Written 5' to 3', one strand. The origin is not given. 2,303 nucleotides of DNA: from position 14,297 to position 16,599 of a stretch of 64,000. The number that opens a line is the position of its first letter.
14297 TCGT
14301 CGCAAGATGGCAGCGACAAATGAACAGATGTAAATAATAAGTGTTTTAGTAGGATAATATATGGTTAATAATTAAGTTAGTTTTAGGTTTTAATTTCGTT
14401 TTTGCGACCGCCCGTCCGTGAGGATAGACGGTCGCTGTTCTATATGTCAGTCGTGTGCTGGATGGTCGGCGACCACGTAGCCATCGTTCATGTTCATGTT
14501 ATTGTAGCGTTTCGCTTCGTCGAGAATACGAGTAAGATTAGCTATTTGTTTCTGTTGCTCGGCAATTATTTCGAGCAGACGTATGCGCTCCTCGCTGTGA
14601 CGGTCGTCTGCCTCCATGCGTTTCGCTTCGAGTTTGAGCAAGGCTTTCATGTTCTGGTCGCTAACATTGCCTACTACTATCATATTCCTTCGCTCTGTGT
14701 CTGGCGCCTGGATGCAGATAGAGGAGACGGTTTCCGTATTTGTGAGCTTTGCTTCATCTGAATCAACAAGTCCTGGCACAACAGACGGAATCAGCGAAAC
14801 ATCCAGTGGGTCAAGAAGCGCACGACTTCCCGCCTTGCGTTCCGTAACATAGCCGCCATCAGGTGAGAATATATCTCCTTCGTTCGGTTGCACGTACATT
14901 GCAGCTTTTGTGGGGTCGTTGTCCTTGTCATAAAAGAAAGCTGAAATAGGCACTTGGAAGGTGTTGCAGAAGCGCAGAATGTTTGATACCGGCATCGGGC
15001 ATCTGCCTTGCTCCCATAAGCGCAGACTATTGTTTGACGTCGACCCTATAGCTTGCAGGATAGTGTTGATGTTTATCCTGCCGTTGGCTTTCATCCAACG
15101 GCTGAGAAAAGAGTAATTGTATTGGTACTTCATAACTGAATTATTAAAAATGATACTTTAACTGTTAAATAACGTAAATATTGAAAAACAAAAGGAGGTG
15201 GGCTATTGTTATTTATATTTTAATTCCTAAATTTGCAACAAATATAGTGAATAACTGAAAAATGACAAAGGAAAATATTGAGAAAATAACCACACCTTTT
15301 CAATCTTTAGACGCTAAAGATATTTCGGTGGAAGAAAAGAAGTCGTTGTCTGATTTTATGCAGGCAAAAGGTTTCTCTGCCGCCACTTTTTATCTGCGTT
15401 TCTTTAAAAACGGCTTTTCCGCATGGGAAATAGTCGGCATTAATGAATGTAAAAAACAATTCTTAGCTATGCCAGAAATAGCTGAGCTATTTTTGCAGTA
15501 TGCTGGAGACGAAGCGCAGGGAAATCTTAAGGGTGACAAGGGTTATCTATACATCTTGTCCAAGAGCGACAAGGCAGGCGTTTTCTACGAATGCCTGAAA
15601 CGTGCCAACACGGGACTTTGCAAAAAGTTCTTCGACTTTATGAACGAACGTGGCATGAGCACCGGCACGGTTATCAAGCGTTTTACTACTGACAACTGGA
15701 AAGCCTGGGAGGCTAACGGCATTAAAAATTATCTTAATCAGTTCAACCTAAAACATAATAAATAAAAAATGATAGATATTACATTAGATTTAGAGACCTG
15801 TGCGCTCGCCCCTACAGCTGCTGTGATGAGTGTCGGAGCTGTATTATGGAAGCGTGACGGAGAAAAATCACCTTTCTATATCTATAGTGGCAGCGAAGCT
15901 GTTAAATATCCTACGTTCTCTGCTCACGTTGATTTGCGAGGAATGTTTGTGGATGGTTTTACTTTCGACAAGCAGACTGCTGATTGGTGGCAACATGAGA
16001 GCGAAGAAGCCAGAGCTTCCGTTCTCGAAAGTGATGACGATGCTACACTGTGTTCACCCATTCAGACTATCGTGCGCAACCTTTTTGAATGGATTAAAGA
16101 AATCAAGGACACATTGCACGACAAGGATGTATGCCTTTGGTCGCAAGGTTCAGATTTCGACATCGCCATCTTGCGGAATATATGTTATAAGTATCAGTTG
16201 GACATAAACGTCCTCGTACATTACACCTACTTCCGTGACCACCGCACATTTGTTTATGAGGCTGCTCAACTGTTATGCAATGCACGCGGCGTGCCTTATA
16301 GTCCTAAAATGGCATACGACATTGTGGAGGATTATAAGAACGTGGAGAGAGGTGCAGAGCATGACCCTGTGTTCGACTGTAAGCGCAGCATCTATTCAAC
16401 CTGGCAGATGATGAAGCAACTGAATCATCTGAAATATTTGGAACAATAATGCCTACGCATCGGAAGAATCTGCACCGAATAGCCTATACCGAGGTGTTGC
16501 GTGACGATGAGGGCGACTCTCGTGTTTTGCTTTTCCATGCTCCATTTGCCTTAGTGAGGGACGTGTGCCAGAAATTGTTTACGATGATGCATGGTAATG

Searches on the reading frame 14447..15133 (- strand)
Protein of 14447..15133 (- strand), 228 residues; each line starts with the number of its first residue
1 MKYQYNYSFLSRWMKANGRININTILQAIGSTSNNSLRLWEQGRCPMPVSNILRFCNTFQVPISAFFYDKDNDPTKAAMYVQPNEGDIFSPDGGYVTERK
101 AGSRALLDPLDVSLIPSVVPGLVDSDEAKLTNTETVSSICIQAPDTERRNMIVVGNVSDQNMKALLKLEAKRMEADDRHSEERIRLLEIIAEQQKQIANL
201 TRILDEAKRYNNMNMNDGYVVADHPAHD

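Call 6: search_protein_families(library=pfam, proteins=[window:14447-15133:-], max_evalue=0.01)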
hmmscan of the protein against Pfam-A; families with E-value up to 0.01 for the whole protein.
window:14447-15133:- (228 aa): 1 family
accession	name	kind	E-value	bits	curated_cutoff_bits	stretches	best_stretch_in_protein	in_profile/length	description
PF13974.11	YebO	-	0.0066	17.1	27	0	180-210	24-54/80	YebO-like protein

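Call 15: search_protein_families(library=phrogs, proteins=[window:14447-15133:-], max_evalue=0.001)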
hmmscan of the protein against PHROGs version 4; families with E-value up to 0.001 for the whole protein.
window:14447-15133:- (228 aa): 0 families

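Call 33: search_protein_families(library=ncbifam, proteins=[window:14447-15133:-], max_evalue=0.01)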
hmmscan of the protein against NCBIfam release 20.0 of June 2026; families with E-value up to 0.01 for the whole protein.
window:14447-15133:- (228 aa): 0 families

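Call 55: search_solved_structures(query=window:14447-15133:-, max_evalue=10, show_alignments=2)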
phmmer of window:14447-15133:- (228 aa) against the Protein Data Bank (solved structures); distinct sequences matched with E-value up to 10: 0.

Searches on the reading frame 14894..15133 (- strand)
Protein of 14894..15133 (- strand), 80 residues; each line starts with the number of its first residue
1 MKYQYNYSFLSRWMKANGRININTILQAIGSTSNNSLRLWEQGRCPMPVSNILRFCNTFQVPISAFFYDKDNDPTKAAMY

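Call 85: search_solved_structures(query=A5, max_evalue=10, show_alignments=3)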
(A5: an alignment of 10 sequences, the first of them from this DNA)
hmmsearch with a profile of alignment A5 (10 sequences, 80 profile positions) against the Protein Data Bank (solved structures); distinct sequences matched with E-value up to 10: 8.
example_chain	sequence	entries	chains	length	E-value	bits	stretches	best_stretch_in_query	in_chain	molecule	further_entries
2b5a_A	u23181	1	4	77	0.044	16.9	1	32-72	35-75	C.BclI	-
6ybp_A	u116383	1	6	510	0.25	14.5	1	51-67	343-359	Propionyl-CoA carboxylase beta chain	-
8pn8_A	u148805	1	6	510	0.28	14.4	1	51-67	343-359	Propionyl-CoA carboxylase beta chain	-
8pn7_A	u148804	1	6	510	0.28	14.4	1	51-67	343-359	Propionyl-CoA carboxylase beta chain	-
6ybq_A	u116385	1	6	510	0.28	14.4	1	51-67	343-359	Propionyl-CoA carboxylase beta chain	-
4atn_A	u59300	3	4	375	0.91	12.7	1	51-70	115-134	RIBOSOMAL RNA LARGE SUBUNIT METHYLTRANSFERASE M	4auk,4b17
9j0c_A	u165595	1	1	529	1.8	11.8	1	51-67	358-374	Acyl-CoA carboxylase subunit beta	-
1wo8_A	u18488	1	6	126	2.3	11.4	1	49-72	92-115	methylglyoxal synthase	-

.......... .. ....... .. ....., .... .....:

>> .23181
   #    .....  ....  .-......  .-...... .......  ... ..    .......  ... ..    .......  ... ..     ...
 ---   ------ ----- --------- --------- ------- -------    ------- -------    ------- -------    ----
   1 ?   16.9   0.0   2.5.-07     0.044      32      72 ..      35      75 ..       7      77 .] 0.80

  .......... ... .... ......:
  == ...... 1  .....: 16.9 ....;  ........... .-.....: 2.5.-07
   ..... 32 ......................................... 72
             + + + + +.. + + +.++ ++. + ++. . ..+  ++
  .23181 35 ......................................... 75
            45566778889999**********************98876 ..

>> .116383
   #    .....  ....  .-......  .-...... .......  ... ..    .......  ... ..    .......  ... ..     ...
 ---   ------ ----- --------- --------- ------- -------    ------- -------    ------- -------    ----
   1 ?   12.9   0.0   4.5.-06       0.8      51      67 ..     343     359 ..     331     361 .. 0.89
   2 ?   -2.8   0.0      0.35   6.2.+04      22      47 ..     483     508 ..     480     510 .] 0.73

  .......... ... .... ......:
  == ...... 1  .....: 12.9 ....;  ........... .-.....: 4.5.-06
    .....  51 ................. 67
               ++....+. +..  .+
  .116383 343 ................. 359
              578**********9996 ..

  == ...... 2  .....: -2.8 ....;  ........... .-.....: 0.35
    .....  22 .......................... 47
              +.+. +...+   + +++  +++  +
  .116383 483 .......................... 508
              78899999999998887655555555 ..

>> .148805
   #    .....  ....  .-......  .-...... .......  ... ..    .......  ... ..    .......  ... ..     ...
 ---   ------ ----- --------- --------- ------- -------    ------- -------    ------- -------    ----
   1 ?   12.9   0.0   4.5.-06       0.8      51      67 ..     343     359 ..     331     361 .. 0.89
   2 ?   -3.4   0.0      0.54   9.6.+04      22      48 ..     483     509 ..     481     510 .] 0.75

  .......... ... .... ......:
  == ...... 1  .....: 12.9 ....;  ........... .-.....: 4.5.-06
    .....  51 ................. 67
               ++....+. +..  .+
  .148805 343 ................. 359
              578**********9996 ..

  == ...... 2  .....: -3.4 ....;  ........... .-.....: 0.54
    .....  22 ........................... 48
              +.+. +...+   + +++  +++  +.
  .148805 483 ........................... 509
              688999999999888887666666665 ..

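Call 86: search_protein_families(library=pfam, alignment_id=A5, max_evalue=1)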
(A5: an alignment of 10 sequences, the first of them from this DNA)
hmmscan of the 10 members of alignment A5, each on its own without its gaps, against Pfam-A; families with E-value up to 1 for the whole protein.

A. member 1, seq(80 aa): 0 families

B. families by the number of members that match (of 10 scanned): 3 families
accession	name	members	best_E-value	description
PF09859.15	Oxygenase-NA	1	0.055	Oxygenase, catalysing oxidative methylation of damaged DNA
PF01381.28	HTH_3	1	0.17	Helix-turn-helix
PF04561.19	RNA_pol_Rpb2_2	1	0.27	RNA polymerase Rpb2, domain 2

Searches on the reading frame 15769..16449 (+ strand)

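Call 11: search_protein_families(library=pfam, proteins=[window:15769-16449:+], max_evalue=0.01)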
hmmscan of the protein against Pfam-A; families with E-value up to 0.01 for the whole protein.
window:15769-16449:+ (226 aa): 1 family
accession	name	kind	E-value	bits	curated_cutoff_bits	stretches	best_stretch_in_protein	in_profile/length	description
PF16473.11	Rv2179c-like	-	1.4e-20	74.2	27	1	4-167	3-144/177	3'-5' exoribonuclease Rv2179c-like domain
